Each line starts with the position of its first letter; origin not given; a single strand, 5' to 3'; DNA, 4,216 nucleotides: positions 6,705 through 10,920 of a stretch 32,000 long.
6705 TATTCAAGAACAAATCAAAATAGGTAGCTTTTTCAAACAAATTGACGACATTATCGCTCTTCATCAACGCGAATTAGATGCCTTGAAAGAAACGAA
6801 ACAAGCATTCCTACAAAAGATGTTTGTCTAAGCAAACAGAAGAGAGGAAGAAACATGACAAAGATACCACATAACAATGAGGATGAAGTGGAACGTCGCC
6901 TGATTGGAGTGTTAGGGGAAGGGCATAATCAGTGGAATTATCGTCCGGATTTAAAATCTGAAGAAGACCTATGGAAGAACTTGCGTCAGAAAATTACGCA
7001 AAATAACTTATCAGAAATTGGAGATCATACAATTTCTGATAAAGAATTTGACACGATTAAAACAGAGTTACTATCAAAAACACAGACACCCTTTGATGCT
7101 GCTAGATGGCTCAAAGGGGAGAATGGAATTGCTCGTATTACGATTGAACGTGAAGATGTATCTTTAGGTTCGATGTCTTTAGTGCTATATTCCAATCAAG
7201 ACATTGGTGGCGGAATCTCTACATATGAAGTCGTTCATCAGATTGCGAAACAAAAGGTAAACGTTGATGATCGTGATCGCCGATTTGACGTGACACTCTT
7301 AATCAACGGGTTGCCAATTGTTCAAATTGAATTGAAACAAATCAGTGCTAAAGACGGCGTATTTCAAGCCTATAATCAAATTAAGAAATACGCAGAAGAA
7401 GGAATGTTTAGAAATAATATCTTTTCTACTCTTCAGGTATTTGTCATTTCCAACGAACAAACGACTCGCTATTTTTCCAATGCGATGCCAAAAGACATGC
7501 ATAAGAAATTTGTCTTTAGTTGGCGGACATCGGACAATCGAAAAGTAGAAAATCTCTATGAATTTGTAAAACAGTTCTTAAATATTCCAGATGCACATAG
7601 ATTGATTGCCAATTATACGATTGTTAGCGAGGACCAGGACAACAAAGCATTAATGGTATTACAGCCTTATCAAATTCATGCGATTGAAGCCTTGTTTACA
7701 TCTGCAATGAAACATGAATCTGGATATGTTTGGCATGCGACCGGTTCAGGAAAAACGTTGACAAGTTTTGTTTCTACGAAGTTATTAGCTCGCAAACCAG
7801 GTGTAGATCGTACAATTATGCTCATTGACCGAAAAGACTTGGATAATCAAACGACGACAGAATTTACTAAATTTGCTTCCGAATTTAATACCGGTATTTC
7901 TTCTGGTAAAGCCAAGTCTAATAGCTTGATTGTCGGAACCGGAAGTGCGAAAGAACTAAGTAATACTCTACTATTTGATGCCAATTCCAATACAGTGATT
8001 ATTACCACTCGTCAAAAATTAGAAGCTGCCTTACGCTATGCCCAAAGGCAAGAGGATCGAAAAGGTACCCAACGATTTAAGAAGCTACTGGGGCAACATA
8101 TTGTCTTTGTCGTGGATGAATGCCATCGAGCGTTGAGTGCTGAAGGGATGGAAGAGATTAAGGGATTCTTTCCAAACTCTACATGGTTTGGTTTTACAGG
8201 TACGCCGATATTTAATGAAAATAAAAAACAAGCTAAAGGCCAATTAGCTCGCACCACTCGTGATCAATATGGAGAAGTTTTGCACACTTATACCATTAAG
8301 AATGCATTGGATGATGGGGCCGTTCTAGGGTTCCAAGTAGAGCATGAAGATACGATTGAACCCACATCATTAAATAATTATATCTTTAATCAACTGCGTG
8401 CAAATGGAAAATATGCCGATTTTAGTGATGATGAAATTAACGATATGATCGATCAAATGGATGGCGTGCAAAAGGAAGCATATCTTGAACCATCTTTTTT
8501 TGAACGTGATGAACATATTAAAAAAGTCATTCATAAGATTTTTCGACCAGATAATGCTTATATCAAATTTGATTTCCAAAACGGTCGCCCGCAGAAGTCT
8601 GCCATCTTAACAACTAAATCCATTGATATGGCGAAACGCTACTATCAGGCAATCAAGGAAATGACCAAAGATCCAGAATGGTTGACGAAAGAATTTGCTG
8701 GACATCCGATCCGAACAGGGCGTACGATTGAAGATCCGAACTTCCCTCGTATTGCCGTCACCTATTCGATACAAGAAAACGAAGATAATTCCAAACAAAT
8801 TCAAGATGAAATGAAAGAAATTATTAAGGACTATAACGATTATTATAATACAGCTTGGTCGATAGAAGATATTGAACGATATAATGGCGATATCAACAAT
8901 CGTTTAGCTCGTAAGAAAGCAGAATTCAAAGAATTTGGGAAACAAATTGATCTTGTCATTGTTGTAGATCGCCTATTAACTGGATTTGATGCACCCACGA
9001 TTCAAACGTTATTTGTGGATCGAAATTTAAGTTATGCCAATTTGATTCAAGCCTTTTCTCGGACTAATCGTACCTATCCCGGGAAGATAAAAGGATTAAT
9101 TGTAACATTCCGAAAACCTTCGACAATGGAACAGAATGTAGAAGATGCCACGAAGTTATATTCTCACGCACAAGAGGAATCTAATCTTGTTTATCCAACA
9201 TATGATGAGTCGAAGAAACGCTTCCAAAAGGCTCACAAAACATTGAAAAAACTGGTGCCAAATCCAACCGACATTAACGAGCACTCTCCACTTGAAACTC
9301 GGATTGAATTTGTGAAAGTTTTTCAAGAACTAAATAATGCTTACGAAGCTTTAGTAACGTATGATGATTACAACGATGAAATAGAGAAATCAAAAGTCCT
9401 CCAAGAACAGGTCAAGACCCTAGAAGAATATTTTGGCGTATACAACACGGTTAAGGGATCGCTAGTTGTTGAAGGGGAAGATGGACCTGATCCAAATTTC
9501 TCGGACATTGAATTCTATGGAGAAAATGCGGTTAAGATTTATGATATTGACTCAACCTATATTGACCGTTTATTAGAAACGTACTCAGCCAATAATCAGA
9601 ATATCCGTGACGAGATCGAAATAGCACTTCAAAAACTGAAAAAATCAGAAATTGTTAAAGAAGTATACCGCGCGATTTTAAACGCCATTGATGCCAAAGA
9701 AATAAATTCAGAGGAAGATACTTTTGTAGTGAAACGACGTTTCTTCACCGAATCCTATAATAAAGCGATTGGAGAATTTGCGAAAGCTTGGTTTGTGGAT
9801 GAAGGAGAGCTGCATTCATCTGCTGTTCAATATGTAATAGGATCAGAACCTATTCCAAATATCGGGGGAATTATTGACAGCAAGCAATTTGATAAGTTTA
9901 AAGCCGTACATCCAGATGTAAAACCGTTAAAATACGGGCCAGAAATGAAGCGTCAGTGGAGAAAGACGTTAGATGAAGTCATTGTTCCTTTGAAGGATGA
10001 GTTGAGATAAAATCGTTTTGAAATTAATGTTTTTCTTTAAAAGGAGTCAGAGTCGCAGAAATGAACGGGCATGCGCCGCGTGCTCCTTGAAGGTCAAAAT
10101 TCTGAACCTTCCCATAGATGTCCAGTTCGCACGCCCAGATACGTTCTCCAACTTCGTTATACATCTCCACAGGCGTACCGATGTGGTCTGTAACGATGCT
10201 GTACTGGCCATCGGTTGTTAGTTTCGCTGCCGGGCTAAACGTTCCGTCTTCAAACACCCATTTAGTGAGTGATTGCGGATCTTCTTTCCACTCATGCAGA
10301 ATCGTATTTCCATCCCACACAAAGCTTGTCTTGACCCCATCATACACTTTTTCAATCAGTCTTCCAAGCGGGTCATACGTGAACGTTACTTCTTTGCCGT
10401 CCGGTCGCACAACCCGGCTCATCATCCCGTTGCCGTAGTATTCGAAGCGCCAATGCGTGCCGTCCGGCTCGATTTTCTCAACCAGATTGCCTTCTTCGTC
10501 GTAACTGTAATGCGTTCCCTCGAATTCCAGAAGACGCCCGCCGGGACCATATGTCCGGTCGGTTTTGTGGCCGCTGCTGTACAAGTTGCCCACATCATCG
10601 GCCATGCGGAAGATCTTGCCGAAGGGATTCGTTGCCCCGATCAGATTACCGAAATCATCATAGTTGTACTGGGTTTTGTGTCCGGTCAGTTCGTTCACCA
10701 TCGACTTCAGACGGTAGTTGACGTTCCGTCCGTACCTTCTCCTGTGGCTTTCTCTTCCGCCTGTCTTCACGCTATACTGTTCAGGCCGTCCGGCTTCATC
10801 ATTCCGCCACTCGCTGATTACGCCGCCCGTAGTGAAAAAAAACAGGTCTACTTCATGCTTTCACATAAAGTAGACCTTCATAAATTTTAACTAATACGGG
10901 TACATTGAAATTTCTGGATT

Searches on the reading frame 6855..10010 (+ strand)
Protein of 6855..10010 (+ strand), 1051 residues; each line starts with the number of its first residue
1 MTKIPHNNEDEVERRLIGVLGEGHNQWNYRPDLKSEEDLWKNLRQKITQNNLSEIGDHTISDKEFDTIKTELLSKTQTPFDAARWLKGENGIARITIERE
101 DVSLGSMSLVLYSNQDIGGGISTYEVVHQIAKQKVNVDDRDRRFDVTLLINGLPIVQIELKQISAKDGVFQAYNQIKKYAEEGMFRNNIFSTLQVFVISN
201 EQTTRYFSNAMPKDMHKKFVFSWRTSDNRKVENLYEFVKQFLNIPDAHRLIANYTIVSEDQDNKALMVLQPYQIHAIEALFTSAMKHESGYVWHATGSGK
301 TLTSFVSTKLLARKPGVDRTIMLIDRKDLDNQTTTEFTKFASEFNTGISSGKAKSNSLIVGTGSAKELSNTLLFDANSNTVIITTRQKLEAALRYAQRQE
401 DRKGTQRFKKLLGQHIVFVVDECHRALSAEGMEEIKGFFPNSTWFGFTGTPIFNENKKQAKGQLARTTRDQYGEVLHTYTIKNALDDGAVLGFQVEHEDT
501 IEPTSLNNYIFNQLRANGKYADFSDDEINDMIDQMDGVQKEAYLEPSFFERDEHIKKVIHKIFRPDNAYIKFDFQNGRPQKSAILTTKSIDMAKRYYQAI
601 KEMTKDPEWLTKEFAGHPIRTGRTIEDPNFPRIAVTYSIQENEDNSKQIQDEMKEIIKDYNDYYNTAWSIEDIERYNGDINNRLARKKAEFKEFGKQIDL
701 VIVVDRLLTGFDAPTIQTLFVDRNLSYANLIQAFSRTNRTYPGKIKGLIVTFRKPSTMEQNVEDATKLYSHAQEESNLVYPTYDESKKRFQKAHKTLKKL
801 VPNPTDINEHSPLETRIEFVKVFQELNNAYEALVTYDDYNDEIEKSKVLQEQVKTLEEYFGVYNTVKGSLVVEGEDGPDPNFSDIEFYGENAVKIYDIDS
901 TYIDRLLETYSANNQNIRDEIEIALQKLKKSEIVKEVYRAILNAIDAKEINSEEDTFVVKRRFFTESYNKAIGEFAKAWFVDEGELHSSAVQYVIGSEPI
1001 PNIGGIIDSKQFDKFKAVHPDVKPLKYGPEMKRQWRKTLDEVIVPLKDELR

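Call 53: search_protein_families(library=pfam, proteins=[window:6855-10010:+], max_evalue=0.001)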
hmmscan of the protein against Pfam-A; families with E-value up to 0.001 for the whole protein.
window:6855-10010:+ (1051 aa): 6 families
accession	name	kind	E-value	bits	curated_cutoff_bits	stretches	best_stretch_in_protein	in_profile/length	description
PF22679.2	T1R_D3-like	-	1.2e-46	159.4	27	1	581-754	3-158/158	Type I restriction enzyme subunit R domain 3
PF18766.7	SWI2_SNF2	-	5.3e-44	150.9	26.7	1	272-508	1-201/221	SWI2/SNF2 ATPase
PF04851.21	ResIII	-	2.5e-34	119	22.5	1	267-452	2-163/164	Type III restriction enzyme, res subunit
PF12008.13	EcoR124_C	-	1.8e-31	110.1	23.1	1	779-993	2-214/260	Type I restriction and modification enzyme - subunit R C terminal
PF04313.20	HSDR_N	-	2.8e-20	73.4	25.1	1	20-210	15-193/198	Type I restriction enzyme R protein N terminus (HSDR_N)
PF00270.35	DEAD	-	6.1e-10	39.5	26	1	271-452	2-161/167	DEAD/DEAH box helicase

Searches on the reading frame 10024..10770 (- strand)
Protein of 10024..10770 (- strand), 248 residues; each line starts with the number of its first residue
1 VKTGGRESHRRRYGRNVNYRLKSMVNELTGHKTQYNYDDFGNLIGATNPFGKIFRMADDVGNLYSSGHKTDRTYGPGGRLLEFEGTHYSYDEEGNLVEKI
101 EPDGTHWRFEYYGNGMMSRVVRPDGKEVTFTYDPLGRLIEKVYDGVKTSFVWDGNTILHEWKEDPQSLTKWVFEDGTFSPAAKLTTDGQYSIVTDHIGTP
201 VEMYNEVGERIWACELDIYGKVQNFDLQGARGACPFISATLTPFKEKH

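Call 32: search_protein_families(library=pfam, proteins=[window:10024-10770:-], max_evalue=0.01)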
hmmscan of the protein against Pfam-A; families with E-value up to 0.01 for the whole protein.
window:10024-10770:- (248 aa): 3 families
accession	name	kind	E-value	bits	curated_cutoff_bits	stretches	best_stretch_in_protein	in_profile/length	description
PF05593.20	RHS_repeat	-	5e-20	71.8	22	4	90-125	1-36/38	RHS Repeat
PF03527.20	RHS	-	8.9e-09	35.5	27.9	1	192-224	4-36/38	RHS protein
PF25023.1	TEN_YD-shell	-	0.00043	18.9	50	1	69-223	668-823/909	Teneurin YD-shell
